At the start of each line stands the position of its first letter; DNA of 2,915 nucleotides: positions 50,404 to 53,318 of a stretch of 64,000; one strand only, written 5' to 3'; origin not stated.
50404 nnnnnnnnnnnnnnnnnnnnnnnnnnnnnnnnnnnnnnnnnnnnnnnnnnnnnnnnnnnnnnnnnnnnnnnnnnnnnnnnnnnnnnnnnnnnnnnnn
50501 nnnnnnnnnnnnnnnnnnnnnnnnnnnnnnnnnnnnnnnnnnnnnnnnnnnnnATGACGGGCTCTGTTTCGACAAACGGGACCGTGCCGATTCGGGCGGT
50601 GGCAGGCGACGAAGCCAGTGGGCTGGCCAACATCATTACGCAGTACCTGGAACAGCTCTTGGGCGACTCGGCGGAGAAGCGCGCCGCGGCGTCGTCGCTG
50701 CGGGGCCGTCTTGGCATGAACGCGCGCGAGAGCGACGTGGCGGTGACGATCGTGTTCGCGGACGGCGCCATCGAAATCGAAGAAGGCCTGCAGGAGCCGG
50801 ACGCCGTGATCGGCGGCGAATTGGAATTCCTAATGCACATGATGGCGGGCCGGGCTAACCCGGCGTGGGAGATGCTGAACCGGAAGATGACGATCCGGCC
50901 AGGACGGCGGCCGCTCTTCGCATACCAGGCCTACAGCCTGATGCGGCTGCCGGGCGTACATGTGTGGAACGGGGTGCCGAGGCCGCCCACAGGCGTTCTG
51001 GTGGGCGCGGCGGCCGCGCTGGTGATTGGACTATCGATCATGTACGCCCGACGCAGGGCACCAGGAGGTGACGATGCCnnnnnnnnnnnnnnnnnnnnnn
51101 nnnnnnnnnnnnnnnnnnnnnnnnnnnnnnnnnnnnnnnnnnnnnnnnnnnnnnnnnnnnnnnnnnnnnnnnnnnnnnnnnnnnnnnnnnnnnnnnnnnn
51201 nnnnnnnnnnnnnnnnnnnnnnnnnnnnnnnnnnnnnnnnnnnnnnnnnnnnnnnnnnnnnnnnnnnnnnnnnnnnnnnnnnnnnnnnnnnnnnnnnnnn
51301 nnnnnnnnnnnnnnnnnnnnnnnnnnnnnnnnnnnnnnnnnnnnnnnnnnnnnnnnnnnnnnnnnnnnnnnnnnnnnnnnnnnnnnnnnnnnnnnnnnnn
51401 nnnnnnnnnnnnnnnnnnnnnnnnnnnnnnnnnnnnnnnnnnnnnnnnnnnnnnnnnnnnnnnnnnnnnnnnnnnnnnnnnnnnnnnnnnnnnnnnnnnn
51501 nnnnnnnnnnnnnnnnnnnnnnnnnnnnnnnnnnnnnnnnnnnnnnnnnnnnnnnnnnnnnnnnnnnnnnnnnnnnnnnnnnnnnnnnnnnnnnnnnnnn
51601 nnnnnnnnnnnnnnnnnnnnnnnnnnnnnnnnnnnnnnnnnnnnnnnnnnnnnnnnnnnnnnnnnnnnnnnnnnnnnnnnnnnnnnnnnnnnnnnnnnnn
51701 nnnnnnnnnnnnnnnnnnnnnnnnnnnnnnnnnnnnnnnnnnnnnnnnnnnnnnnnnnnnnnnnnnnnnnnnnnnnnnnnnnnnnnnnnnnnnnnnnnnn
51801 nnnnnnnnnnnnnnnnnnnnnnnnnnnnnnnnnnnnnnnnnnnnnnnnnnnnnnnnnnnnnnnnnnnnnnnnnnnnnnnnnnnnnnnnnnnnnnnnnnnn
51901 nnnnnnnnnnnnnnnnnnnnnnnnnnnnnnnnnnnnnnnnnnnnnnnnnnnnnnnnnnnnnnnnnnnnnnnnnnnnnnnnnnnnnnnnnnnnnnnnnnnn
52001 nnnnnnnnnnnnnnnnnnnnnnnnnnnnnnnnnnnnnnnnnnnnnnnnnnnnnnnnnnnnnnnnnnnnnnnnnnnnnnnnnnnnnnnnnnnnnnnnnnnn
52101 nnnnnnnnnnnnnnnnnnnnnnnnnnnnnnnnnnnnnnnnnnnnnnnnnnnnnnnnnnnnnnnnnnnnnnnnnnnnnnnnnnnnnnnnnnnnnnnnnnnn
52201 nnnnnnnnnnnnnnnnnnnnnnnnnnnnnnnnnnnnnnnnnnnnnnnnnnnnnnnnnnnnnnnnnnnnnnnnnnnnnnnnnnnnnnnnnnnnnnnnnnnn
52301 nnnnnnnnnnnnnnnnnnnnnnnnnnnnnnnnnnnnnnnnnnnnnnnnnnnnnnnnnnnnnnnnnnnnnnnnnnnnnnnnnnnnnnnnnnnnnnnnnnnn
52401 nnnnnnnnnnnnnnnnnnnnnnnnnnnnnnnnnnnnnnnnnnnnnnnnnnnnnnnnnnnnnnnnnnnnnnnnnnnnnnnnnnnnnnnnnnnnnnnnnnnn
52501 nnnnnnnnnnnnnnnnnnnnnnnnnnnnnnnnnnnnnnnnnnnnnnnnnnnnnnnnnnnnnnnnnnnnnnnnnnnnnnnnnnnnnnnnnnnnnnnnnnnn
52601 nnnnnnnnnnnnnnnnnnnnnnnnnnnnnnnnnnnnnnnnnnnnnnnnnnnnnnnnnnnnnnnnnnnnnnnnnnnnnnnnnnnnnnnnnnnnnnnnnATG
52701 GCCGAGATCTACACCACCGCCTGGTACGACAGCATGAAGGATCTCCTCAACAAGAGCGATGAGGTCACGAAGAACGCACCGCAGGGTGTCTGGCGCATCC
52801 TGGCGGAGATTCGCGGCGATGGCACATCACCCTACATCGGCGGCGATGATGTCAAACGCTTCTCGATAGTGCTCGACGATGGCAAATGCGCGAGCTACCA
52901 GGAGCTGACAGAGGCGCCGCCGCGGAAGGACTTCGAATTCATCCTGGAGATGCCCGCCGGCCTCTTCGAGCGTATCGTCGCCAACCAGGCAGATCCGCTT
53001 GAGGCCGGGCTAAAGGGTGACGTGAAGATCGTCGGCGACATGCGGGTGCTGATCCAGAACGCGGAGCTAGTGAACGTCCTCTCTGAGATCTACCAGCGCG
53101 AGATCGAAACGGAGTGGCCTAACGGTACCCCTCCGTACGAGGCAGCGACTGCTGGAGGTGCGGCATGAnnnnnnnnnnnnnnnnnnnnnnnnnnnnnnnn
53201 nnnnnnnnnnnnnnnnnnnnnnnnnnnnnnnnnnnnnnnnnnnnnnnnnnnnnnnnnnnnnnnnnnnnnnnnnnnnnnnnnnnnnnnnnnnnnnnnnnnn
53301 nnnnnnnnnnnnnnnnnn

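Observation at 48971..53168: Tandem duplicated 'CrtI-like flavoprotein + SCP2 lipid-binding protein' modules immediately upstream of the Mo-enzyme genes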

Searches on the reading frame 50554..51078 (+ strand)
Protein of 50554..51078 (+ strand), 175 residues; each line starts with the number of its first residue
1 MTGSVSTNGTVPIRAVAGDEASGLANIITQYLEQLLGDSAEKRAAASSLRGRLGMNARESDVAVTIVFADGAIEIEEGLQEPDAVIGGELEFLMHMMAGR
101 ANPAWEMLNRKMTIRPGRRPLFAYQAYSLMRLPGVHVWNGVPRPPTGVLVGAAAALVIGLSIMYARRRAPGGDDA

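Call 5: search_protein_families(library=pfam, proteins=[window:50554-51078:+], max_evalue=0.01)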
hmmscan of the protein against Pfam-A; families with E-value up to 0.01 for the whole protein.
seq(175 aa): 1 family
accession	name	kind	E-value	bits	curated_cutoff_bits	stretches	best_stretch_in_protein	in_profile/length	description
PF02036.22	SCP2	-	3.9e-07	30.8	21.3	1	32-114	1-86/101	SCP-2 sterol transfer family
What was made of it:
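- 50554..51081 (+): S1: 175-aa SCP2-fold protein with a C-terminal tail-anchor helix. Overlaps the A stop codon by 4 nt. Pfam SCP2 30.8 bits against a cut-off of 21.3 (call 5).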

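Call 6: search_protein_families(library=ncbifam, proteins=[window:50554-51078:+], max_evalue=0.01)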
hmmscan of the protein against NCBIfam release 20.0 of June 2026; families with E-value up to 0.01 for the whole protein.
seq(175 aa): 2 families
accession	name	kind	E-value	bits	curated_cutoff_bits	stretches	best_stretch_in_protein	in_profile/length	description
NF047962.3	SCP2_dom_UbiT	equivalog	0.0014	19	46.9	1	26-114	11-99/120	ubiquinone anaerobic biosynthesis accessory factor UbiT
NF058582.1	Microco_LAVTG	domain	0.0092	16.1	27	0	145-168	10-33/34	LAVTG motif-containing sortase-dependent surface protein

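Call 45: search_solved_structures(query=A3, max_evalue=1)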
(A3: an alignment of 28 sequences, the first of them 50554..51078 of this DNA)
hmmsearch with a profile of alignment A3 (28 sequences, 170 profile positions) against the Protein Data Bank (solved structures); distinct sequences matched with E-value up to 1: 5.
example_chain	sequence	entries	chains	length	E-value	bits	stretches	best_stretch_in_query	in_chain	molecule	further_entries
1wfr_A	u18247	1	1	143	0.00017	24.2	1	36-140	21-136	Hypothetical Protein TT1886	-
2cx7_A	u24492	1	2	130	0.00027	23.6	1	37-139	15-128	Sterol carrier protein 2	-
1c44_A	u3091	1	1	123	0.25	13.9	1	81-120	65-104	PROTEIN (STEROL CARRIER PROTEIN 2)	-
6wo5_H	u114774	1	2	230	0.36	13.4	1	48-93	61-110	Fab 212.1.1 heavy chain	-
4uei_A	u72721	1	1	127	0.46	13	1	78-120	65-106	STEROL CARRIER PROTEIN 2/3-OXOACYL-COA THIOLASE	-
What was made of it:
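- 50554..51081 (+): The family profile hits PDB SCP2 entries 1wfr and 2cx7 at E about 2e-4 (call 45).
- On SCP2 sterol-transfer family (PF02036): S1: the family profile hits 1wfr and 2cx7 over nearly full length at E about 2e-4 (call 45).
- Checked: The S1 profile hits Thermus SCP2 structures 1wfr and 2cx7 at E about 2e-4 (call 45).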

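Call 78: search_protein_families(library=pfam, alignment_id=A3, max_evalue=0.01)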
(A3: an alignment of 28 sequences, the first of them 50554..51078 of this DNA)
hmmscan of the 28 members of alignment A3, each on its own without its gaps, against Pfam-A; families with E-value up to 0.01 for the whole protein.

A. member 1, window:50554-51078:+ (175 aa): 1 family
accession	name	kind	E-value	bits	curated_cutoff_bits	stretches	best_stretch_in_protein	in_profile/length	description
PF02036.22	SCP2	-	3.9e-07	30.8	21.3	1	32-114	1-86/101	SCP-2 sterol transfer family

B. families by the number of members that match (of 28 scanned): 2 families
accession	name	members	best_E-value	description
PF02036.22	SCP2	27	1.5e-08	SCP-2 sterol transfer family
PF09608.15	Alph_Pro_TM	1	0.006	Putative transmembrane protein (Alph_Pro_TM)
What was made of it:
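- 50554..51081 (+): 27 of 28 relatives match SCP2 (call 78).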

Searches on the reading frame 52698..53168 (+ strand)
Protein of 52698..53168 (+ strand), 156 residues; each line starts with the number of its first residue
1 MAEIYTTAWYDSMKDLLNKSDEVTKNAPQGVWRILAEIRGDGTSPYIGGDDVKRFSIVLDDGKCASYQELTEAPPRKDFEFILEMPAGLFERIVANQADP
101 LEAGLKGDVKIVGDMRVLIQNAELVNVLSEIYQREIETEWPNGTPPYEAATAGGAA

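Call 5: search_protein_families(library=pfam, proteins=[window:52698-53165:+], max_evalue=0.01)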
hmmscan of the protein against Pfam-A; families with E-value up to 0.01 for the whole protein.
seq(156 aa): 1 family
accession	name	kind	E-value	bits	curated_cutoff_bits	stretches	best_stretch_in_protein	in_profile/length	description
PF02036.22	SCP2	-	2.7e-05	24.9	21.3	1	54-125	34-100/101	SCP-2 sterol transfer family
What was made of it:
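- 52698..53168 (+): S2: 156-aa soluble SCP2-fold protein of a narrow, well conserved family. Its stop codon overlaps the start of Mo-alpha1 by 4 nt. Pfam SCP2 24.9 bits against 21.3 (call 5).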

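Call 6: search_protein_families(library=ncbifam, proteins=[window:52698-53165:+], max_evalue=0.01)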
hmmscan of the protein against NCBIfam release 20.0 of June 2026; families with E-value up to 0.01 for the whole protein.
seq(156 aa): 0 families

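Call 46: search_solved_structures(query=A4, max_evalue=1)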
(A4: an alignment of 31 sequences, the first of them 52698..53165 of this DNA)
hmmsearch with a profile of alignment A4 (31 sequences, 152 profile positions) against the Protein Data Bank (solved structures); distinct sequences matched with E-value up to 1: 29.
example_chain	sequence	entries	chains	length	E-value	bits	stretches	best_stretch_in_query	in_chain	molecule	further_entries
8idm_B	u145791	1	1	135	0.013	18.4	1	26-95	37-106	VHH-227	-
8xld_B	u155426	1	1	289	0.015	18.1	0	25-75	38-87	Nanobody(Staygold-S2G10)-Nanobody(Staygold-S4F1)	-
8y0y_E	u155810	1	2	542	0.029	17.2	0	25-73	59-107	123-316 scDb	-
8dtn_A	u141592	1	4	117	0.12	15.2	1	25-76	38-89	Nanobody 6101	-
8dtu_A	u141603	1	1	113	0.23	14.2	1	25-76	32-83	Nanobody 5344N74D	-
8sos_D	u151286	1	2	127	0.24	14.2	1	25-76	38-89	Nanobody VHH ID17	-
9j7y_H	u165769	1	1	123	0.27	14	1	25-76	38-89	nanobody M1R-01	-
9yii_H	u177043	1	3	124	0.28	14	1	25-73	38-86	V645-158 Fab heavy chain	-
2c0l_B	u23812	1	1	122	0.36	13.6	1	74-123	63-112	NONSPECIFIC LIPID-TRANSFER PROTEIN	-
1qnd_A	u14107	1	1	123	0.37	13.6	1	74-123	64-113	NONSPECIFIC LIPID-TRANSFER PROTEIN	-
8cyc_D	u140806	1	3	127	0.41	13.4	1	25-84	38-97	pan-sarbecovirus nanobody 2-34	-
1vhp_A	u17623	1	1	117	0.41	13.4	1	25-74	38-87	VH-P8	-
7pqg_B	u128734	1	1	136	0.41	13.4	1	23-76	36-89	Nanobody 87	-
7p5y_G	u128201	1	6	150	0.43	13.4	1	24-76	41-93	synthetic nanobody Sb3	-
4grw_H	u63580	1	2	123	0.43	13.4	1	25-77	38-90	Nanobody 22E11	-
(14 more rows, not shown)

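Call 47: find_homologous_proteins(query=window:52698-53168:+, max_evalue=0.001)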
Query window:52698-53168:+ (156 aa): 111 proteins with E <= 0.001 among 132 candidates.
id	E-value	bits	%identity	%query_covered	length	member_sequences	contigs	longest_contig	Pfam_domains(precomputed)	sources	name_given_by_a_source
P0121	6.6e-99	346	100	100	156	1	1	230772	-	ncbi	-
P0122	2.0e-91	322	93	100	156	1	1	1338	PF02036.23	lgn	-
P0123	1.0e-89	316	88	100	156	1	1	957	PF02036.23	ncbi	-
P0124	1.3e-89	316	88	100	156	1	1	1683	PF02036.23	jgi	-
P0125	1.2e-87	310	88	100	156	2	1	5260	-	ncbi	-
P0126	2.4e-87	309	88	100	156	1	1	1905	-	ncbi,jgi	-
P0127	2.8e-86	305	87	100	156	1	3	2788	PF02036.23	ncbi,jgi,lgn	jgi:putative sterol carrier protein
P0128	1.2e-85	303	85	95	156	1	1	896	-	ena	-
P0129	1.3e-85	303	85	100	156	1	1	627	PF02036.23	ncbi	-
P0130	1.5e-85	303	86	100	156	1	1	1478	-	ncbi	-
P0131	1.5e-84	299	86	100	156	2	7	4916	PF02036.23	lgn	-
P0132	2.1e-84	299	85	100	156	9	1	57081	PF02036.23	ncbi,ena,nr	ncbi:MAG: SCP2 sterol-binding domain-containing protein [Chloroflexi bacterium]|nr:SCP2 sterol-bindi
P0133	2.2e-84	299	85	100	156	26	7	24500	PF02036.23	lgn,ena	-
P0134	8.5e-84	297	85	100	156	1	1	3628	PF02036.23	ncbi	-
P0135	1.4e-82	293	84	97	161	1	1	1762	-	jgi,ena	-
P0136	7.2e-82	291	83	100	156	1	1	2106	PF02036.23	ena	-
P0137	4.3e-81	288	82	95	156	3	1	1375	PF02036.23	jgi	-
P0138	1.0e-80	287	81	100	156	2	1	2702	PF02036.23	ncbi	-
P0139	1.9e-80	286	81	99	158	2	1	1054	PF02036.23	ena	-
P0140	2.9e-80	286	81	99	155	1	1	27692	PF02036.23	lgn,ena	-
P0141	6.7e-79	281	78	100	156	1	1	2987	PF02036.23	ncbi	-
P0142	8.9e-79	281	80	99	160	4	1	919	PF02036.23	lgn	-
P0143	6.6e-77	275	83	92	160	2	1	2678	PF02036.23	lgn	-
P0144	1.3e-76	274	80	98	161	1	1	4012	PF02036.23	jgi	jgi:putative sterol carrier protein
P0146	2.6e-76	273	79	99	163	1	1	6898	PF02036.23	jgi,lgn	jgi:putative sterol carrier protein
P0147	5.5e-76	272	74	99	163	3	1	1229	PF02036.23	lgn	-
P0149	3.3e-75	269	75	100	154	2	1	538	PF02036.23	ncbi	-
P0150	3.5e-75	269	77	94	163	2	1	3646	PF02036.23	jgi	-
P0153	9.8e-75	268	73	100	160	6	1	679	PF02036.23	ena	-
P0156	1.6e-74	267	76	100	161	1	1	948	PF02036.23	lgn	-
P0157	2.7e-74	266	78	94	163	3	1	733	PF02036.23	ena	-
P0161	1.9e-73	263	78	94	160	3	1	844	PF02036.23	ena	-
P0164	3.1e-73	263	76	99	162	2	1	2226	PF02036.23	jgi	jgi:putative sterol carrier protein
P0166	3.9e-73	262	77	94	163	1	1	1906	PF02036.23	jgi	jgi:putative sterol carrier protein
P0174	6.2e-72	258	72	99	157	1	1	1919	PF02036.23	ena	-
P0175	6.6e-72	258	76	97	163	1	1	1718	PF02036.23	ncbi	-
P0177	8.5e-72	258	73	94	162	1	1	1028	PF02036.23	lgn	-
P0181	1.7e-71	257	74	97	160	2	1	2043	PF02036.23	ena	-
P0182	2.0e-71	257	71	99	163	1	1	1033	PF02036.23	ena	-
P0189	7.4e-71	255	72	99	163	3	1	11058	PF02036.23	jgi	jgi:putative sterol carrier protein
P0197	3.4e-70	253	73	96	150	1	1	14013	PF02036.23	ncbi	-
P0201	9.8e-70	251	74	94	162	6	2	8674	PF02036.23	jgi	jgi:putative sterol carrier protein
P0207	3.4e-69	250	71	99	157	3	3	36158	PF02036.23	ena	-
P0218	2.8e-61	224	66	95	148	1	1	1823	PF02036.23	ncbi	-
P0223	2.2e-59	218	63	94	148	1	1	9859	PF02036.23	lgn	-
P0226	9.1e-55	203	57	96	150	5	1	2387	PF02036.23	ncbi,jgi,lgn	-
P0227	5.2e-54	200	80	73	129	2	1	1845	PF02036.23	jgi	jgi:putative sterol carrier protein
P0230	2.2e-44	169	64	73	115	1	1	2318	PF02036.23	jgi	jgi:putative sterol carrier protein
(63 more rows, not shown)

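Call 48: find_encoding_contigs(protein=P0121, flank=10000, max_places=2)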
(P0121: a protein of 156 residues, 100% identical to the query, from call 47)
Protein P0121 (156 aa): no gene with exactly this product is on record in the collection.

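Call 56: predict_structure(alignment_id=A5)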
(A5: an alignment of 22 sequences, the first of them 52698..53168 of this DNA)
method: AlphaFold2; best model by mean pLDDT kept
length: 156 residues; sequences in the alignment: 22
mean_pLDDT: 60.3   pTM: 0.58
mean pLDDT of the five models: 60.3, 59.1, 58.7, 58.4, 54.3
residues with pLDDT >= 90: 0; 70-90: 60; 50-70: 43; < 50: 53
segments of 3 or more residues with pLDDT < 50: 98-107, 115-126, 128-156
pLDDT, mean of each block of 10 residues (from residue 1): 57 65 62 80 76 83 80 80 73 57 46 48 46 30 39 32
secondary structure, 60 per line:
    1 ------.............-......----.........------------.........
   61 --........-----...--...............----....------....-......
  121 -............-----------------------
elements in order: H7-19 H21-26 E31-39 E52-60 E63-70 E81-86 H87-95 H100-103 E110-113 H115-120 H122-133
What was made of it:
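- The S2 model has only moderate confidence (pLDDT 60, call 56).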

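Call 58: fold_search(model_id=the predicted structure, library=pdb)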
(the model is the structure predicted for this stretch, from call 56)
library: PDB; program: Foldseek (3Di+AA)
matches with E <= 10: 450; with E <= 0.001: 16
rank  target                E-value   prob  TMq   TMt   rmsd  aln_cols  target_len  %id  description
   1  1wfr_MODEL_1_A        9.4e-07  1.00  0.47  0.50   6.9       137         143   20  Solution structure of the conserved hypothetical protein TT1886, possibly sterol carrier protein, from Thermus (released 2004-11-26)
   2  2cx7_A                1.0e-05  1.00  0.51  0.60   5.4       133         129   20  Crystal structure of sterol carrier protein 2 (released 2005-12-28)
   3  2cx7_B                1.0e-05  1.00  0.44  0.51   6.7       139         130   24  Crystal structure of sterol carrier protein 2 (released 2005-12-28)
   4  3cnu                  3.5e-05  1.00  0.36  0.46   7.1       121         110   20  Crystal structure of the predicted coding region AF_1534 from Archaeoglobus fulgidus (released 2008-04-15)
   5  3bn8_A                6.1e-05  1.00  0.36  0.45   8.7       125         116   19  Crystal structure of a putative sterol carrier protein type 2 (af1534) from archaeoglobus fulgidus dsm 4304 at 2.11 A  (released 2007-12-25)
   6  3bn8_B                9.0e-05  1.00  0.35  0.46   7.2       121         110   20  Crystal structure of a putative sterol carrier protein type 2 (af1534) from archaeoglobus fulgidus dsm 4304 at 2.11 A  (released 2007-12-25)
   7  4jgx_B                1.4e-04  1.00  0.33  0.38   7.8       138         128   12  The Structure of Sterol Carrier Protein 2 from the Yeast Yarrowia Lipolytica (released 2013-12-18)
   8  3bkr                  1.5e-04  1.00  0.34  0.41   7.1       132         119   17  Crystal Structure of Sterol Carrier Protein-2 like-3 (SCP2-L3) from Aedes Aegypti (released 2008-12-09)
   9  4jgx_A                5.0e-04  1.00  0.40  0.49   6.3       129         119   16  The Structure of Sterol Carrier Protein 2 from the Yeast Yarrowia Lipolytica (released 2013-12-18)
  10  8af2_A                5.6e-04  1.00  0.36  0.44   7.7       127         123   15  Human Sterol Carrier Protein with unnatural amino acid 2,2'-bipyridine alanine incorporated at position 111 (released 2023-08-16)
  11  6ovp_B                5.6e-04  1.00  0.37  0.43   7.4       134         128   16  Sterol Carrier Protein 2 from Yarrowia Lipolytica (apo form) (released 2020-05-20)
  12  8af2_B                6.4e-04  1.00  0.40  0.48   8.7       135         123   15  Human Sterol Carrier Protein with unnatural amino acid 2,2'-bipyridine alanine incorporated at position 111 (released 2023-08-16)
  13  2c0l_B                7.7e-04  1.00  0.42  0.50   7.2       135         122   14  TPR DOMAIN OF HUMAN PEX5P IN COMPLEX WITH HUMAN MSCP2 (released 2006-11-15)
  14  1c44                  8.8e-04  1.00  0.40  0.48   5.9       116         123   15  STEROL CARRIER PROTEIN 2 (SCP2) FROM RABBIT (released 2000-08-07)
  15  6z1w                  8.8e-04  1.00  0.38  0.48   7.1       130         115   14  Crystal structure of human steroid carrier protein SL (SCP-2L) mutant A100C (released 2021-03-03)
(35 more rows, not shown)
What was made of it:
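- On SCP2 sterol-transfer family (PF02036): The best is 1wfr at E 9e-7, with TM-scores about 0.5 (calls 56, 58).
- Checked: The best is 1wfr, E 9e-7 (calls 56, 58).
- Liganded SCP2 domains and alkylsulfatase SCP2 domains are among the fold hits (call 58).
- Tried and rejected: A fold search was needed instead (call 58).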

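Call 59: search_protein_families(library=pfam, alignment_id=A4, max_evalue=0.01)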
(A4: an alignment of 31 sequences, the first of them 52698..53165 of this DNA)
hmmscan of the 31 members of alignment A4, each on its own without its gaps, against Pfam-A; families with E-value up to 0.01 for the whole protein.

A. member 1, window:52698-53165:+ (156 aa): 1 family
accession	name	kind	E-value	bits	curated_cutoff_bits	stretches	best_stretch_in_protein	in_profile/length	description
PF02036.22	SCP2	-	2.7e-05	24.9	21.3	1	54-125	34-100/101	SCP-2 sterol transfer family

B. families by the number of members that match (of 31 scanned): 1 family
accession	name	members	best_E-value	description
PF02036.22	SCP2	29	3.3e-07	SCP-2 sterol transfer family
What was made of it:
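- On SCP2 sterol-transfer family (PF02036): 27 of 28 S1 relatives and 29 of 31 S2 relatives match at E<=0.01 (calls 78, 59).
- Checked: SCP2 is also found in 27 of 28 S1 relatives (call 78) and 29 of 31 S2 relatives (call 59).
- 52698..53168 (+): 29 of 31 relatives match SCP2 (call 59).
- Calls 5, 45, 56, 58, 59 and 78.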

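Call 74: search_protein_representatives(alignment_id=A5)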
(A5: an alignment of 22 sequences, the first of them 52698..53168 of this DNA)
Query: 22 sequences, 155 profile positions. Proteins with E-value up to 0.001 (for the whole library): 89; up to 1e-10: 47; up to 1e-30: 11. The best 89 are listed.
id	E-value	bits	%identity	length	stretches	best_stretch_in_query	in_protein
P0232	6.4e-57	207.7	-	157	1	1-150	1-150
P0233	7.8e-44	165.2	-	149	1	1-148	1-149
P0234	1.7e-40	154.3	-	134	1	1-89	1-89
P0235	3.2e-39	150.2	-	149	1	1-148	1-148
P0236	2.0e-38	147.6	-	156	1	1-149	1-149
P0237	5.8e-38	146.1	-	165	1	1-151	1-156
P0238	8.0e-36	139.2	-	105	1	1-80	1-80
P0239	1.9e-35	137.9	-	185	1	41-146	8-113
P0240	4.1e-34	133.6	-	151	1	1-149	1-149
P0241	4.7e-33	130.2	-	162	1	1-112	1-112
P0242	5.7e-32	126.7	-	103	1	1-103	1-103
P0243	9.2e-30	119.5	-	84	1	1-77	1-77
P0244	1.9e-29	118.5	-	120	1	33-125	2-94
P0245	1.7e-24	102.3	-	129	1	44-130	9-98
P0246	9.9e-24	99.9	-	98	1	79-146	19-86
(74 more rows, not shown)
